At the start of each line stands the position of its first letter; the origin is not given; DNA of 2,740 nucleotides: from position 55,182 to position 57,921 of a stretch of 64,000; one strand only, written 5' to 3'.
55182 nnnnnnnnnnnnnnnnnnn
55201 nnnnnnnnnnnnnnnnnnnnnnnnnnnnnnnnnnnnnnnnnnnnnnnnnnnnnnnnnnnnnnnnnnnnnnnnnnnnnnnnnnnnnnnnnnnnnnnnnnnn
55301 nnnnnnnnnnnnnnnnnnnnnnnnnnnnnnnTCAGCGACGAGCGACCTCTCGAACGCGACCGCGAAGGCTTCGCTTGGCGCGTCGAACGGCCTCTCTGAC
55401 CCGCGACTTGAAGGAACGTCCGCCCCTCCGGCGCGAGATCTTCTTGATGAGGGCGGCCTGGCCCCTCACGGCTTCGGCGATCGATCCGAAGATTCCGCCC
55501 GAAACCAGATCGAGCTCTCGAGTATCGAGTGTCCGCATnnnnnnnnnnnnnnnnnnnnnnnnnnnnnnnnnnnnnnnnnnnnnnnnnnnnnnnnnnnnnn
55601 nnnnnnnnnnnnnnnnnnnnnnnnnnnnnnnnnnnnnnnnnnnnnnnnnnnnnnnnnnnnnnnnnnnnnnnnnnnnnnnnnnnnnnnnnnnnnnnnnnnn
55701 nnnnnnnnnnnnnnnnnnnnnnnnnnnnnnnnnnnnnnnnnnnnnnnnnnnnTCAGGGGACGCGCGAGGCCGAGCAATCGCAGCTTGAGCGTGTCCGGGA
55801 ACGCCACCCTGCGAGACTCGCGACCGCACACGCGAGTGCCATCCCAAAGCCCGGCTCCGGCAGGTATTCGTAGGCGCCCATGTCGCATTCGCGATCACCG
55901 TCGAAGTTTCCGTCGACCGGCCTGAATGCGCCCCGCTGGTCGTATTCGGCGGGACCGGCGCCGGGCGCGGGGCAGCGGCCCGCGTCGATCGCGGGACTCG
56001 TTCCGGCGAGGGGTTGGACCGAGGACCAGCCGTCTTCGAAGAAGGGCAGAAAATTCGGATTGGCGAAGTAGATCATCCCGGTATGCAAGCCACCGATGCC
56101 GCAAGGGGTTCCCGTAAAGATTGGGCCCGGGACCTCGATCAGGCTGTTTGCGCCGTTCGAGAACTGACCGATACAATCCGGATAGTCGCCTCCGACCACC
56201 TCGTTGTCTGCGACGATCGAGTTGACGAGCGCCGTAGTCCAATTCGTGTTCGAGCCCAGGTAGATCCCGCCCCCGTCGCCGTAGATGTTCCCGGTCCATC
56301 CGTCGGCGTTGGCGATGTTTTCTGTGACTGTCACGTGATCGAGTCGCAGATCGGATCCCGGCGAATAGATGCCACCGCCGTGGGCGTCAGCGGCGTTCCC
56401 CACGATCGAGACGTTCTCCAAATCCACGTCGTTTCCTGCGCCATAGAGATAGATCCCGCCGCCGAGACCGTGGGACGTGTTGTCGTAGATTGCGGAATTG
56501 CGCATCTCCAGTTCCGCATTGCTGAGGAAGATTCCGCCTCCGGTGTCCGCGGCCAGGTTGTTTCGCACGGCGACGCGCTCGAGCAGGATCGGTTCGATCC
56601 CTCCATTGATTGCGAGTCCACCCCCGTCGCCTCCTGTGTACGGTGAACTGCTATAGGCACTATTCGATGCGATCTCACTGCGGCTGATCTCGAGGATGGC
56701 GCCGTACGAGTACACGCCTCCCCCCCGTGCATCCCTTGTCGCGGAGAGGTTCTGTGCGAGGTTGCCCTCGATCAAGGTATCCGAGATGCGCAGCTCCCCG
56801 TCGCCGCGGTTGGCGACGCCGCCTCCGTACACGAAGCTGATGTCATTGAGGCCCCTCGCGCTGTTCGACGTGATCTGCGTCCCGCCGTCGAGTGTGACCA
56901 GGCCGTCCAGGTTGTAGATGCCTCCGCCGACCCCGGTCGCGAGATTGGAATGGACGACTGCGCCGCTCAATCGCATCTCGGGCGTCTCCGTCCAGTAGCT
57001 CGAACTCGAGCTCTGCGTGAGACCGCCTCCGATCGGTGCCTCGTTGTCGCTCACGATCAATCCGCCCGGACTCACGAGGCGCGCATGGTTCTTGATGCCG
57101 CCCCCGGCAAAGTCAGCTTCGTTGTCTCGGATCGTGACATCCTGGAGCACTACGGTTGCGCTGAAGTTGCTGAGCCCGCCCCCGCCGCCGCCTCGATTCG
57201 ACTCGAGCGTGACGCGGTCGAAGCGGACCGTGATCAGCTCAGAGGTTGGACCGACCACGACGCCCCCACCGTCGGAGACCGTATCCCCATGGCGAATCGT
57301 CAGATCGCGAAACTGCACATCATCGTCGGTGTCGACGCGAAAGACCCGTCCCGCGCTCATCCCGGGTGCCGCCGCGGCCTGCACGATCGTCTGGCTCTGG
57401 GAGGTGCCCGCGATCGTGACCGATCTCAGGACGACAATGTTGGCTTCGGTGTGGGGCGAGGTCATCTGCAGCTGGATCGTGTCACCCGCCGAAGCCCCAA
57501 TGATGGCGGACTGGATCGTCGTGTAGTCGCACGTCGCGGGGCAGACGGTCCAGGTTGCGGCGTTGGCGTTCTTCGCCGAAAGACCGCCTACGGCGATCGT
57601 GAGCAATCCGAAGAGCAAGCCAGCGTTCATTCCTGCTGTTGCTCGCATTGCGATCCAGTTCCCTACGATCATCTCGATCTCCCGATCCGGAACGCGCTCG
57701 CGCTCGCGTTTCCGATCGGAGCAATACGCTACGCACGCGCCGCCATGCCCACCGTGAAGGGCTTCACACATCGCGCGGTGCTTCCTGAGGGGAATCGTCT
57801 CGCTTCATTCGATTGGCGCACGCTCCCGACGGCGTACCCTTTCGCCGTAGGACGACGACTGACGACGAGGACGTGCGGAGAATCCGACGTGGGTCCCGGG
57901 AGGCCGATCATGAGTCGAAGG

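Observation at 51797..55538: Orphan double-glycine peptide + HlyD + C39-peptidase ABC exporter: candidate new microcin/bacteriocin-like export system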

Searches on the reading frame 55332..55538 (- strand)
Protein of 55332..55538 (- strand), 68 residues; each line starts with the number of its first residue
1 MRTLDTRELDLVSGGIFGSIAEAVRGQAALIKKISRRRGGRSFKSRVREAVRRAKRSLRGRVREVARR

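Call 3: search_protein_families(library=pfam, proteins=[window:55332-55538:-], max_evalue=0.01)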
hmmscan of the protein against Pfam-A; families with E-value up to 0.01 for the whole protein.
window:55332-55538:- (68 aa): 0 families

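Call 4: search_protein_families(library=ncbifam, proteins=[window:55332-55538:-], max_evalue=0.01)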
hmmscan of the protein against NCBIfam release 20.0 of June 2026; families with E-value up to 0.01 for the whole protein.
window:55332-55538:- (68 aa): 0 families

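Call 7: find_homologous_proteins(query=window:55332-55538:-, max_evalue=1)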
Query window:55332-55538:-: 13 candidates shared short words with the query, none scored E <= 1.

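Call 12: find_related_loci(query=window:55332-55538:-, collection=metagenome_contigs, flank=6000)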
Query window:55332-55538:- (68 aa) in metagenome_contigs; peptide patterns used: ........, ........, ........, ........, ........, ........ (x = any residue, [..] = any of these).
600 stretches matched a pattern, but none encodes a relative of the query by tblastn (E <= 1e-3).

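Call 22: search_protein_representatives(protein=window:55332-55538:-)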
Query: 68 residues. Proteins with E-value up to 0.001 (for the whole library): 3; up to 1e-10: 0; up to 1e-30: 0. The best 3 are listed.
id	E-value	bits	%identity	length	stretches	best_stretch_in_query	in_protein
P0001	6.6e-09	51.5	55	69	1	1-67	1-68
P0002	2.4e-06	43.5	38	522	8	30-55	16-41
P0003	1.7e-04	37.6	25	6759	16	19-57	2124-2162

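Call 24: find_encoding_contigs(protein=P0001, flank=10000, max_places=6)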
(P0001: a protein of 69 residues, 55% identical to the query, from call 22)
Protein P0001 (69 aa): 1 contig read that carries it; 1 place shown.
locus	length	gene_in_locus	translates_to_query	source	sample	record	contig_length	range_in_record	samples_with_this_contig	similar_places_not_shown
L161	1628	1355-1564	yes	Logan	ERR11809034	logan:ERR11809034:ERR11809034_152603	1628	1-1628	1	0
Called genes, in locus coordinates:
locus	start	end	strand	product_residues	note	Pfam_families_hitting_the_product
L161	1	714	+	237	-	?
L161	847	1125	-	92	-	-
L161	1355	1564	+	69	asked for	-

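Call 29: list_cluster_members(proteins=[P0001, window:55335-55538:-])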
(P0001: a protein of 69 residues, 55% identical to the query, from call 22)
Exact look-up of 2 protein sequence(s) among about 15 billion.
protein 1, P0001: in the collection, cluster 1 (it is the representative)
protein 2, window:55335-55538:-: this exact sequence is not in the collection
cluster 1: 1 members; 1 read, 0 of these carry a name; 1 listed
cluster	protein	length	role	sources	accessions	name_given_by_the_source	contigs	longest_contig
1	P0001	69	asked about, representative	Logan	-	-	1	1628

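Call 30: find_homologous_proteins(query=A1, max_evalue=1)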
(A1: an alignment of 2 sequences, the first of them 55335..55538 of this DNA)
Query A1 (2 sequences) (68 aa, profile of the alignment): 1 proteins with E <= 1 among 75 candidates.
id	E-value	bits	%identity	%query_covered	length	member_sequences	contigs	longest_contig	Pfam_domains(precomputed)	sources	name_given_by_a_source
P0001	1.2e-32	129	56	100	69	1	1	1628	-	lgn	-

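Call 40: predict_structure(alignment_id=A1)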
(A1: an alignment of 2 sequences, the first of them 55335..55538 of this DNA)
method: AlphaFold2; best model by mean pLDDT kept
length: 68 residues; sequences in the alignment: 2
mean_pLDDT: 70.4   pTM: 0.36
mean pLDDT of the five models: 70.4, 68.5, 62.4, 59.1, 58.9
residues with pLDDT >= 90: 0; 70-90: 39; 50-70: 28; < 50: 1
segments of 3 or more residues with pLDDT < 50: none
pLDDT, mean of each block of 10 residues (from residue 1): 55 62 76 74 79 79 68
secondary structure, 60 per line:
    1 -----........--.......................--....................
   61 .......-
elements in order: H6-13 H16-38 H41-67

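Call 46: search_protein_families(library=pfam, proteins=[L161:1-711:+, L161:847-1125:-], max_evalue=0.01)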
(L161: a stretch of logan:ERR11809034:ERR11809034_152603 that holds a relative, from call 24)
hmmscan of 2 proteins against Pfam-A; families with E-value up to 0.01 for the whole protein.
L161:1-711:+ (237 aa): 4 families
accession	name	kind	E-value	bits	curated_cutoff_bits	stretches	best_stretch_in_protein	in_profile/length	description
PF13484.11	Fer4_16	-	0.0035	18.5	30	0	62-89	2-28/66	4Fe-4S double cluster binding domain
PF13187.11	Fer4_9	-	0.0055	17.1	27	0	61-91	1-31/52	4Fe-4S dicluster domain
PF13183.11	Fer4_8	-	0.0091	17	27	0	58-92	1-35/68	4Fe-4S dicluster domain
PF13237.11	Fer4_10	-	0.0095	16.3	25.5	0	60-104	7-42/53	4Fe-4S dicluster domain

L161:847-1125:- (92 aa): 0 families

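Call 56: search_solved_structures(query=A1, max_evalue=1)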
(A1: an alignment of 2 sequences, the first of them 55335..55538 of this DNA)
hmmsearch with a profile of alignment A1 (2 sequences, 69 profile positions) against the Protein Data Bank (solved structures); distinct sequences matched with E-value up to 1: 6.
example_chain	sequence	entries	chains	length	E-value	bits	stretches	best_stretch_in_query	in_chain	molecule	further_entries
2ojq_A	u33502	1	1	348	0.24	14.6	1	3-39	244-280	Programmed cell death 6-interacting protein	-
2oex_A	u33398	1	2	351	0.25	14.5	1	3-39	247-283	Programmed cell death 6-interacting protein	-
4jjy_A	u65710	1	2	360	0.25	14.5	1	3-39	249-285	Programmed cell death 6-interacting protein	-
2r02_A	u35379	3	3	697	0.61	13.3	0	4-39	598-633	Programmed cell death 6-interacting protein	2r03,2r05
2xs1_A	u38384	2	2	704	0.62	13.3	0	4-39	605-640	PROGRAMMED CELL DEATH 6-INTERACTING PROTEIN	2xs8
2oev_A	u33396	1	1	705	0.62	13.2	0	4-39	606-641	Programmed cell death 6-interacting protein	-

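Call 57: search_dna_similar(query=window:55335-55538:-, collection=plasmids, mode=protein, max_evalue=1, max_rows=8)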
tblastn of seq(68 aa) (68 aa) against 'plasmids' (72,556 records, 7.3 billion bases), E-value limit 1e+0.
No match.

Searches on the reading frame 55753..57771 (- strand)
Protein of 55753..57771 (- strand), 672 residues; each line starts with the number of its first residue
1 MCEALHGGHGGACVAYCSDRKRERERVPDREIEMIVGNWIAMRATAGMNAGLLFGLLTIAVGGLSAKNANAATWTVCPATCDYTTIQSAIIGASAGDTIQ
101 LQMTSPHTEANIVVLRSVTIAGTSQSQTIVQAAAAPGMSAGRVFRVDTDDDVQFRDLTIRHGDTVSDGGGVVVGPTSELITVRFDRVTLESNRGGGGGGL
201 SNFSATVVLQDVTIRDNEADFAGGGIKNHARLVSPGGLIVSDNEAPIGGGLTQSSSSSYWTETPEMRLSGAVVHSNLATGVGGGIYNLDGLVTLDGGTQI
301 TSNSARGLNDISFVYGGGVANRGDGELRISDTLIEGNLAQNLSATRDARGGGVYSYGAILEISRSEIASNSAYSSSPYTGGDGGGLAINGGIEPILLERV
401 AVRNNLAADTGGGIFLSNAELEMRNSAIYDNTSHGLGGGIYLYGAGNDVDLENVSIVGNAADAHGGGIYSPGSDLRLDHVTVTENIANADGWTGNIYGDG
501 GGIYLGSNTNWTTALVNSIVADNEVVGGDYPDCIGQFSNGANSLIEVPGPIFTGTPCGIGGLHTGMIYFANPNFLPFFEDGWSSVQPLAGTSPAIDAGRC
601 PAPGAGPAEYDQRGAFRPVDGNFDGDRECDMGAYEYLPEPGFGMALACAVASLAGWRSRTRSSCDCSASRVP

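Call 3: search_protein_families(library=pfam, proteins=[window:55753-57771:-], max_evalue=0.01)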
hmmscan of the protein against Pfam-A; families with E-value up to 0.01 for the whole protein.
window:55753-57771:- (672 aa): 0 families

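Call 4: search_protein_families(library=ncbifam, proteins=[window:55753-57771:-], max_evalue=0.01)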
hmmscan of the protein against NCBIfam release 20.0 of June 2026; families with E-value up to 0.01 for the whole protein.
window:55753-57771:- (672 aa): 1 family
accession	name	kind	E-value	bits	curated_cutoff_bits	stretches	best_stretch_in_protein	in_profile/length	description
NF041518.1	choice_anch_Q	domain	7.4e-10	38.9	25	1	584-636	15-57/58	choice-of-anchor Q domain-containing protein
